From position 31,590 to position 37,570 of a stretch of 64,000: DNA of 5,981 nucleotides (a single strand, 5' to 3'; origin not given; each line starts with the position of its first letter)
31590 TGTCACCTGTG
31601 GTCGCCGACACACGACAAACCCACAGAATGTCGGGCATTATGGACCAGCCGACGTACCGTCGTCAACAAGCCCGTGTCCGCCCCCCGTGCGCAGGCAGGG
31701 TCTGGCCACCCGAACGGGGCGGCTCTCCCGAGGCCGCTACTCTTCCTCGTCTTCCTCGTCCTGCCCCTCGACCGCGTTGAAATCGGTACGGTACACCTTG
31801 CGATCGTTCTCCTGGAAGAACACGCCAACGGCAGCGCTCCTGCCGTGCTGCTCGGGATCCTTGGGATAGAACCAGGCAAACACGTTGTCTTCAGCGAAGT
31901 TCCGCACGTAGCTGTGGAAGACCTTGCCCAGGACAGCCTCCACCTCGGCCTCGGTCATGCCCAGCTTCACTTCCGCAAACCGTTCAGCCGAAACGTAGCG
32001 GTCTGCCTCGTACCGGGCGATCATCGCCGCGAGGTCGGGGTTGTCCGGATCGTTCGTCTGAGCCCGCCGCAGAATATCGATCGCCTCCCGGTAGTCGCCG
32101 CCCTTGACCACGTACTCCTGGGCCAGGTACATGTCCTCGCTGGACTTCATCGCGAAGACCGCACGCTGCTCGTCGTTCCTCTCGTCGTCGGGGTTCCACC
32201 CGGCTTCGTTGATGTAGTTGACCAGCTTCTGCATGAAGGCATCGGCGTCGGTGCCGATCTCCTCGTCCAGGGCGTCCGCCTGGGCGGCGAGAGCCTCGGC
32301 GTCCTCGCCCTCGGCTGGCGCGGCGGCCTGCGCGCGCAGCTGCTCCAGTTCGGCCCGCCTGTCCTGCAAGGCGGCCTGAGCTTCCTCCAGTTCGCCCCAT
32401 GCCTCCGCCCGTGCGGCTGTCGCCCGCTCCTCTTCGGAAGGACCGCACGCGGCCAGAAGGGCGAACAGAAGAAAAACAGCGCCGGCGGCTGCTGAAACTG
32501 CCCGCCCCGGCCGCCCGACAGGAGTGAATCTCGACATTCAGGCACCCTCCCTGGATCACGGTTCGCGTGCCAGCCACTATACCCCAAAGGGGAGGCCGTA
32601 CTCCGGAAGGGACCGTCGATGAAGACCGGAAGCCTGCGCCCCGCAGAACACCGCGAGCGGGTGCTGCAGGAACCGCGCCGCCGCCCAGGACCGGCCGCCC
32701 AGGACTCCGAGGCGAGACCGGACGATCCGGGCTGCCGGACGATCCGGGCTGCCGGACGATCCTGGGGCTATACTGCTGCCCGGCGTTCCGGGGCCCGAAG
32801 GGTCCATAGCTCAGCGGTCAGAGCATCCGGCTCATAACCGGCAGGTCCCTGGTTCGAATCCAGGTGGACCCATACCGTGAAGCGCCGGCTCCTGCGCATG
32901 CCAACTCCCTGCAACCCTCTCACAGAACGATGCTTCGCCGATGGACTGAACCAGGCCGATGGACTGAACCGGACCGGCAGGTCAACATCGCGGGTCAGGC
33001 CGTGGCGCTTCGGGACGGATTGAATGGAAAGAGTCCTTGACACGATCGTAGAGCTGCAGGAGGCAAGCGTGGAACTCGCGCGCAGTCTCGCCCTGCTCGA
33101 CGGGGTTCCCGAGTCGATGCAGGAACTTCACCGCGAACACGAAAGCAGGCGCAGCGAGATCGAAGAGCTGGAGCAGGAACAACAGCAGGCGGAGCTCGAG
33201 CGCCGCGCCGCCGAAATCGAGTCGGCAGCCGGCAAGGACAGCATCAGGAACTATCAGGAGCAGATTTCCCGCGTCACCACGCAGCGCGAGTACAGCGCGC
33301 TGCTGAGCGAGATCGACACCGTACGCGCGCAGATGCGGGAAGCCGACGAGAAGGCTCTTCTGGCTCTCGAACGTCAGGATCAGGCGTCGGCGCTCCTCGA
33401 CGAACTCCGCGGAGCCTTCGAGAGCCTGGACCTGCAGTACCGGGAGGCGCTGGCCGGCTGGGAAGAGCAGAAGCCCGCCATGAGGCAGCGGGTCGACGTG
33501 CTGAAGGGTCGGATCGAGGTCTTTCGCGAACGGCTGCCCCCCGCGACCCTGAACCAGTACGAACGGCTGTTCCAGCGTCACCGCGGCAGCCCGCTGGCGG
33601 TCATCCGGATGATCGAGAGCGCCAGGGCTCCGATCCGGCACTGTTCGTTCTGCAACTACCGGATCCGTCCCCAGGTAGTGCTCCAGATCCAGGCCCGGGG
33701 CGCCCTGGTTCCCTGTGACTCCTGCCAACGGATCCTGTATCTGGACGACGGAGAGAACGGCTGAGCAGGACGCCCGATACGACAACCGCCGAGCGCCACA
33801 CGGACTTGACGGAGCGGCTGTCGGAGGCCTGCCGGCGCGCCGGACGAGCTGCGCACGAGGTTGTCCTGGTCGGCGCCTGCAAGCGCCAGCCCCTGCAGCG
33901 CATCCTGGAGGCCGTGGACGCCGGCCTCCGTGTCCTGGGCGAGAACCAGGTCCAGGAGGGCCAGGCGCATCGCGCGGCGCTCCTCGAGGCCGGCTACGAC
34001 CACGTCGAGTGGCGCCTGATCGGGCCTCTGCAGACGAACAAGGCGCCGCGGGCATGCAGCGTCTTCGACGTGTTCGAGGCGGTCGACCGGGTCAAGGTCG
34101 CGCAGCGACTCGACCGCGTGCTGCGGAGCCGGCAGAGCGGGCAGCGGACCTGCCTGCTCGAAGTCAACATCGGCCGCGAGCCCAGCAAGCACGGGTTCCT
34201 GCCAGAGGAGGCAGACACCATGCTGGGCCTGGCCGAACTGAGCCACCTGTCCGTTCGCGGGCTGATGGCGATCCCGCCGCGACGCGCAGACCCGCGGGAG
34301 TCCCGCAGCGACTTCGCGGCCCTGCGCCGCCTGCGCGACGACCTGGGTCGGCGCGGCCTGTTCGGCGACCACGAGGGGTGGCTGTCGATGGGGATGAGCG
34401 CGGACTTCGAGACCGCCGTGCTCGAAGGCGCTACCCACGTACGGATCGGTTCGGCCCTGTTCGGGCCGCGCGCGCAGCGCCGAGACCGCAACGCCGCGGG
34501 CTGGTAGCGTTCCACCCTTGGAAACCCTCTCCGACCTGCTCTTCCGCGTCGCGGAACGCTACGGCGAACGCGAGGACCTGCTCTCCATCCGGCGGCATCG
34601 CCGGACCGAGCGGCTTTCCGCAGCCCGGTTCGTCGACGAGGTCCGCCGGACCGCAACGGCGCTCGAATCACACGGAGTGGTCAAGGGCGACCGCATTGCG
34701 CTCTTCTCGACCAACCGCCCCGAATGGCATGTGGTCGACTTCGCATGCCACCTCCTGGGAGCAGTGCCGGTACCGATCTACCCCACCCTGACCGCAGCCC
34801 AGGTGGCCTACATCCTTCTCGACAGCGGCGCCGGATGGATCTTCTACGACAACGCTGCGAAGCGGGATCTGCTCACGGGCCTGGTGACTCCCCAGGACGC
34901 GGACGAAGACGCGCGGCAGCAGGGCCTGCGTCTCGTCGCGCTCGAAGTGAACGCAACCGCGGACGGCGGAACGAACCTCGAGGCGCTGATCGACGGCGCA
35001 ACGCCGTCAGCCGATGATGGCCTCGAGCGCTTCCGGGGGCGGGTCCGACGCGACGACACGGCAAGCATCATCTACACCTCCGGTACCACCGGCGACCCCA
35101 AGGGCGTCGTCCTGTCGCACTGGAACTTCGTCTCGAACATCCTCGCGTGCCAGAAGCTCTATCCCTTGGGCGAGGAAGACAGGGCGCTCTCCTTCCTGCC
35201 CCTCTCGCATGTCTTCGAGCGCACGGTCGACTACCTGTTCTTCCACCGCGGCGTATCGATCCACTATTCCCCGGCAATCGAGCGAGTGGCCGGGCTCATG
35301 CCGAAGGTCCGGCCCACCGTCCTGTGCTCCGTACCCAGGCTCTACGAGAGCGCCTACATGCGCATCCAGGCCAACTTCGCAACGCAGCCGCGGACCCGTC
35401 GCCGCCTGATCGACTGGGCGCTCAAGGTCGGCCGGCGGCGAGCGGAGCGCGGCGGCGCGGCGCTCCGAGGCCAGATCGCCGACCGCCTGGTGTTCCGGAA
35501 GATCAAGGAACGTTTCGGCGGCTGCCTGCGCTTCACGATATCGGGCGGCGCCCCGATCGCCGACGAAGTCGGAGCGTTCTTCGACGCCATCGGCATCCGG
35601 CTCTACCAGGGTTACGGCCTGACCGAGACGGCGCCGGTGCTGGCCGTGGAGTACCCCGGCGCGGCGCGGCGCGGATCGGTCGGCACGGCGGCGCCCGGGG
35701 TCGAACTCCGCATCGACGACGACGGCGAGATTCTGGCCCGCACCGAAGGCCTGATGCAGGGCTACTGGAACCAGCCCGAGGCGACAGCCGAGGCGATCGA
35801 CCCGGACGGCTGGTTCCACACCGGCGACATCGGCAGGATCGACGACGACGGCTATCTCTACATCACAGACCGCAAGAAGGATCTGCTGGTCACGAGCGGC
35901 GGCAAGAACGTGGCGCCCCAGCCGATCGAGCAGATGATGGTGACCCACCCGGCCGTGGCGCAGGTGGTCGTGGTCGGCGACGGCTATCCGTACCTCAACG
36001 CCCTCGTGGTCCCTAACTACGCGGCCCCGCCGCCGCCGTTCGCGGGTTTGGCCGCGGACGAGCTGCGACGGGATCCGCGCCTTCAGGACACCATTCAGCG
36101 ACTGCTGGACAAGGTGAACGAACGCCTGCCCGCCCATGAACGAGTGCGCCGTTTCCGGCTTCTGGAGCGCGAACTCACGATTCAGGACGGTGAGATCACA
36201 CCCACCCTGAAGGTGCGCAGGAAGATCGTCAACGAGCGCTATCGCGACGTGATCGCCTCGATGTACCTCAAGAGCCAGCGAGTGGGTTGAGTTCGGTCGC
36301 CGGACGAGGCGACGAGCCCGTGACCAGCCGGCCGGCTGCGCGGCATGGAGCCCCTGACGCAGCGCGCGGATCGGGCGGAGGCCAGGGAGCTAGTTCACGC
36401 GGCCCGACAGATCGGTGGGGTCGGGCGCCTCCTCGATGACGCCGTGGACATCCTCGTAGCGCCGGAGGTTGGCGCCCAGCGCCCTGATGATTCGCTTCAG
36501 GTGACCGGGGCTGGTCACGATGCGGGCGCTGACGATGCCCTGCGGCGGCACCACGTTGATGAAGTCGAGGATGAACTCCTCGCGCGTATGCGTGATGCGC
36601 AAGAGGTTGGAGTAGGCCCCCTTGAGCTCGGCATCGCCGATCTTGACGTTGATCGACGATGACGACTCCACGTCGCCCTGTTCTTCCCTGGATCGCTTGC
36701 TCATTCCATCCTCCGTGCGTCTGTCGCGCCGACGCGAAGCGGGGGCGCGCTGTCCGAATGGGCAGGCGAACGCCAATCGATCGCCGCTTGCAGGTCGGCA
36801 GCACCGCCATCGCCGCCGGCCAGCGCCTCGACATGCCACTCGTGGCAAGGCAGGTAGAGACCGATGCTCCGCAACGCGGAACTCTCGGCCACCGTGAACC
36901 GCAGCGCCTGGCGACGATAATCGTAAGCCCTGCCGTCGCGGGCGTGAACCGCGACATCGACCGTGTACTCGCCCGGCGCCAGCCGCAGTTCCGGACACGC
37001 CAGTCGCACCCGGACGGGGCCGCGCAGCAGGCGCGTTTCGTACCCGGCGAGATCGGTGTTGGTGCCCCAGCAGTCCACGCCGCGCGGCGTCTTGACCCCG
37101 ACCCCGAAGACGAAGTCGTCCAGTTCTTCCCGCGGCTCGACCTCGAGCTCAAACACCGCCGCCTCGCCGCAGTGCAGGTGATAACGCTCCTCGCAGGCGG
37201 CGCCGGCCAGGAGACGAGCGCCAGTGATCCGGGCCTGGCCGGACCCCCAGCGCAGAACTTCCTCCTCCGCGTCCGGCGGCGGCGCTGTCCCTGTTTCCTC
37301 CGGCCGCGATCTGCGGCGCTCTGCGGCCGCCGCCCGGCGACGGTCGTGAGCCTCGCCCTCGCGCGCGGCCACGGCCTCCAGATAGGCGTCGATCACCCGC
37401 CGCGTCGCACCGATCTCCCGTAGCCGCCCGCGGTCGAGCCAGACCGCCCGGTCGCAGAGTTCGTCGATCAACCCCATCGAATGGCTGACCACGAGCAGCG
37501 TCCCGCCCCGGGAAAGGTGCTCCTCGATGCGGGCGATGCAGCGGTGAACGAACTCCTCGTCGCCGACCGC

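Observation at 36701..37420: Wzt carries a ~200 aa C-terminal extension resembling the glycan-terminus-recognition domain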

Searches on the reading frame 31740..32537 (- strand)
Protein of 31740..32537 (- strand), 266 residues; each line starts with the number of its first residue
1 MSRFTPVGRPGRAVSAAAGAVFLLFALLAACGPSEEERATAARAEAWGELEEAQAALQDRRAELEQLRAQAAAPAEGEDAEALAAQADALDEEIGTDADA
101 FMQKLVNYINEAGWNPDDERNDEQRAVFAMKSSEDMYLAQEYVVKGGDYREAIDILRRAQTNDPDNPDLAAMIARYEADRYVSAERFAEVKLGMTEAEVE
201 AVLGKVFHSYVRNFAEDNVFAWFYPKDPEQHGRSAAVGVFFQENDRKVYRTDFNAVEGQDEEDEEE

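Call 12: search_protein_families(library=pfam, proteins=[window:31740-32537:-], max_evalue=0.01)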
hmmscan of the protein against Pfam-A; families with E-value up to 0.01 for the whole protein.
window:31740-32537:- (266 aa): 2 families
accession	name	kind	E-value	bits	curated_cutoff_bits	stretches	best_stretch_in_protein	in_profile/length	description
PF14559.12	TPR_19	-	0.0016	19.2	25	1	147-185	5-45/68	Tetratricopeptide repeat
PF13428.12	TPR_14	-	0.0063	17.5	23.5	1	138-175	7-43/44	Tetratricopeptide repeat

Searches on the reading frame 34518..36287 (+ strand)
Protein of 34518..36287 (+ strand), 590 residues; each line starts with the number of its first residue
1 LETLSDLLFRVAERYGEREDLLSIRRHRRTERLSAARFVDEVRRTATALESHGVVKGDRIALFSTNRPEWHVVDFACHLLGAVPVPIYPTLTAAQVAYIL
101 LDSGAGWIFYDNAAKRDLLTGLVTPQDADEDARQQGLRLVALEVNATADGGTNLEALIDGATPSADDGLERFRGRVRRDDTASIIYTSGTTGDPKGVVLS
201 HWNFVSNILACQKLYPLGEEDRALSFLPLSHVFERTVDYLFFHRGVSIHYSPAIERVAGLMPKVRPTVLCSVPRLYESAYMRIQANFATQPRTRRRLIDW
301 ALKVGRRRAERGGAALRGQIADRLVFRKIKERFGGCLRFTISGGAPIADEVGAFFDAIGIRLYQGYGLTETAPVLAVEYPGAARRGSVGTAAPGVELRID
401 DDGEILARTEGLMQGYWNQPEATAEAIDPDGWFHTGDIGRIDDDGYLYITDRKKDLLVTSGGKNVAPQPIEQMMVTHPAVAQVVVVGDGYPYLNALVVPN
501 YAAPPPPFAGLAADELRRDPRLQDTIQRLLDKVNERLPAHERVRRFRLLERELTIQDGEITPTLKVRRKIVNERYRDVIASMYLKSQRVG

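Call 12: search_protein_families(library=pfam, proteins=[window:34518-36287:+], max_evalue=0.01)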
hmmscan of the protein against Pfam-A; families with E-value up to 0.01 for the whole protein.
window:34518-36287:+ (590 aa): 3 families
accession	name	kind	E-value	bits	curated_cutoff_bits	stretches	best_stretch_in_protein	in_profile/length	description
PF00501.34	AMP-binding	-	1.5e-75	254.8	29.9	1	10-417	3-384/384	AMP-binding enzyme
PF23562.2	AMP-binding_C_3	-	3e-15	57.1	20.8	1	455-585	2-122/124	AMP-binding enzyme C-terminal domain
PF13193.12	AMP-binding_C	-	9.3e-06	26.9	24.5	1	470-550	2-67/76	AMP-binding enzyme C-terminal domain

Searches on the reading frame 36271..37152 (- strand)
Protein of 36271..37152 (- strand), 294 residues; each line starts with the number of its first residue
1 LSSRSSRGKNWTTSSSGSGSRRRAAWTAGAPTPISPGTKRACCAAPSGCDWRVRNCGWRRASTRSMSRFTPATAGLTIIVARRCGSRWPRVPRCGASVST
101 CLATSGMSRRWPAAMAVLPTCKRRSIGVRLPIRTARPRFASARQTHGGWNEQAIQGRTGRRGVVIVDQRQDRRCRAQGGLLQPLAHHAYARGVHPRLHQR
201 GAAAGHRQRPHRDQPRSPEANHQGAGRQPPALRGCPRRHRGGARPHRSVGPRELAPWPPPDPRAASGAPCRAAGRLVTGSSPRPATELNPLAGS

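Call 12: search_protein_families(library=pfam, proteins=[window:36271-37152:-], max_evalue=0.01)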
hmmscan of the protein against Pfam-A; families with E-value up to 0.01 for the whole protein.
window:36271-37152:- (294 aa): 0 families

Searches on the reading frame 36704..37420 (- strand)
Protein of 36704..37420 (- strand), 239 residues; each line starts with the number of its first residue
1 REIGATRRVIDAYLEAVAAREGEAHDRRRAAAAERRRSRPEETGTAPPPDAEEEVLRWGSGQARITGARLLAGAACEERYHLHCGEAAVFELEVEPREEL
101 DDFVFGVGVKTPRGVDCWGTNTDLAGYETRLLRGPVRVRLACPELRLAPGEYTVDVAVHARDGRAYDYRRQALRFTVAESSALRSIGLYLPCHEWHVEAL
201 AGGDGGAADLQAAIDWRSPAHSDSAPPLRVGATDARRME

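Call 8: search_protein_families(library=pfam, proteins=[window:36704-37420:-], max_evalue=1)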
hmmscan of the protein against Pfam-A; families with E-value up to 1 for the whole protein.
window:36704-37420:- (239 aa): 2 families
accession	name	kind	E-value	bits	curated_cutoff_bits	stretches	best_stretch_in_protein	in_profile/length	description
PF14524.12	Wzt_C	-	3.5e-25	89.1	30.4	1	56-188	3-140/143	Wzt C-terminal domain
PF07495.19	Y_Y_Y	-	0.31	11.4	26.6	1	147-177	35-64/65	Y_Y_Y domain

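Call 9: search_protein_families(library=ncbifam, proteins=[window:36704-37420:-], max_evalue=1)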
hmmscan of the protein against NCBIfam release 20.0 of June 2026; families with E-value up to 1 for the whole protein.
window:36704-37420:- (239 aa): 0 families

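Call 15: search_solved_structures(query=window:36704-37420:-, max_evalue=10, show_alignments=4)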
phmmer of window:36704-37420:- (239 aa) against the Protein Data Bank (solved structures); distinct sequences matched with E-value up to 10: 6.
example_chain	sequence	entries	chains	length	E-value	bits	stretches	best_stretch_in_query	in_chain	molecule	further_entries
8dky_A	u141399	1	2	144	7.5e-09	39.1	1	83-165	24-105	ABC transporter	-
6o14_A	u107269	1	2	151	8.6e-09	38.9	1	83-165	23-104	ABC transporter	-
8dku_A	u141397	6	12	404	4.5e-08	36.5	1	82-164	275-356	ABC transporter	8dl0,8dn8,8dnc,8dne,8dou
7k2t_A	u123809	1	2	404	4.5e-08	36.5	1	82-164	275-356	ABC transporter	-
5hno_A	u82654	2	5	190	0.00028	24.1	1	57-172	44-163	ABC type transport system putative ATP binding protein | ABC transporter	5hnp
2r5o_A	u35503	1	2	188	0.0015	21.7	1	47-161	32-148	Putative ATP binding component of ABC-transporter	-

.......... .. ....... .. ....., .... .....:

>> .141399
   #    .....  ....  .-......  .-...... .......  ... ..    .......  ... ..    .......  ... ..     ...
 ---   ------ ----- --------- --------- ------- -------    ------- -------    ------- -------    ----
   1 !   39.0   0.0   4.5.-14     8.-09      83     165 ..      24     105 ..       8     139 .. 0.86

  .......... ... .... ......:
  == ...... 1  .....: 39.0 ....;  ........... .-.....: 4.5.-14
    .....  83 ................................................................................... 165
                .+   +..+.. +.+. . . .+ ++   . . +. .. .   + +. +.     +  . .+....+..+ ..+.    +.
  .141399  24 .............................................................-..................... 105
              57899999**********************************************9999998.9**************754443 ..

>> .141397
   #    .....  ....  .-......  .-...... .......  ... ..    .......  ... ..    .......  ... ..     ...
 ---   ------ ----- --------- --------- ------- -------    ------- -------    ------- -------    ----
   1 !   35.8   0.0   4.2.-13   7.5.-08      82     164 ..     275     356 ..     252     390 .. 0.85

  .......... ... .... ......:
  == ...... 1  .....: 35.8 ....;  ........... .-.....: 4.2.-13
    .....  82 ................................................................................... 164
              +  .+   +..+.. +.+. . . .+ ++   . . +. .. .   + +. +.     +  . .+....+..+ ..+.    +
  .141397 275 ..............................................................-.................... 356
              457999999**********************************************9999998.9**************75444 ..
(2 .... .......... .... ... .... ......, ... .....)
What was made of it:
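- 36857..37255 (-): Wzt_C carbohydrate-binding domain, residues 287-419. Sequence matches to 8dky/6o14, 5hno and 2r5o (call 15).
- Checked: The fragment also matches the solved Wzt carbohydrate-binding domains by sequence: A. aeolicus 8dky/6o14 at E=8e-9, R. terrigena 5hno at 3e-4, and E. coli O9a 2r5o at 1.5e-3 (call 15).
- Sequence matches to all three solved Wzt carbohydrate-binding domains (call 15).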
